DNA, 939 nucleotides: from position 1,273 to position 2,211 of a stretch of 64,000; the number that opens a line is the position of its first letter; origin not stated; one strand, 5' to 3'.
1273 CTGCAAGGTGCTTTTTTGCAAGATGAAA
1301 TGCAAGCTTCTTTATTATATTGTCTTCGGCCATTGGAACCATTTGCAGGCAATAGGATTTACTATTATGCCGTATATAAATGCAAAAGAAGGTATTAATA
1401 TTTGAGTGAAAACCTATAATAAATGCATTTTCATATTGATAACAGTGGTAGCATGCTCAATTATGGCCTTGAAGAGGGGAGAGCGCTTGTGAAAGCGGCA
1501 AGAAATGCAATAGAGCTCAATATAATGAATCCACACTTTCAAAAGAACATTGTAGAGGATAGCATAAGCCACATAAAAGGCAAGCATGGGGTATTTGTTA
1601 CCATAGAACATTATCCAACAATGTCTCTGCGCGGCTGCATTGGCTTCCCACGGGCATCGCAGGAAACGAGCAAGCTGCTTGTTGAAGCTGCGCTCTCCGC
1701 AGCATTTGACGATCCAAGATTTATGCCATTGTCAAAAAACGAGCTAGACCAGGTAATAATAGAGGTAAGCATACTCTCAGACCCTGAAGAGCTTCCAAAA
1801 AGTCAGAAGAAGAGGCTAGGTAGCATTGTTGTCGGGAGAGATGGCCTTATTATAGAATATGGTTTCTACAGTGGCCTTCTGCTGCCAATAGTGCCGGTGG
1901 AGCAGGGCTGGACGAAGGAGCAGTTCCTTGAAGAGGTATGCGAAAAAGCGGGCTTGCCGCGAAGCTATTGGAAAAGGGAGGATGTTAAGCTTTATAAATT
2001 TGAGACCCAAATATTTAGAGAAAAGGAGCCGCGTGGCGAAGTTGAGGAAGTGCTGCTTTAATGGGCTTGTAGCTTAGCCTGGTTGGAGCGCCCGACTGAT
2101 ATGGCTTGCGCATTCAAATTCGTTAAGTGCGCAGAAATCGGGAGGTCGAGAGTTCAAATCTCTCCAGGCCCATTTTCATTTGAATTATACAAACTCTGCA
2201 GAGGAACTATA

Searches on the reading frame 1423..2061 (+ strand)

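Call 43: search_protein_families(library=pfam, proteins=[window:1423-2061:+], max_evalue=0.001)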
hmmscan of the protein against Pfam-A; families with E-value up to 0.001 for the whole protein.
window:1423-2061:+ (212 aa): 1 family
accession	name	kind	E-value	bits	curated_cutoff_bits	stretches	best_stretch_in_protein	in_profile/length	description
PF01871.22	AMMECR1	-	9.3e-51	172.1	25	1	23-198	1-168/168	AMMECR1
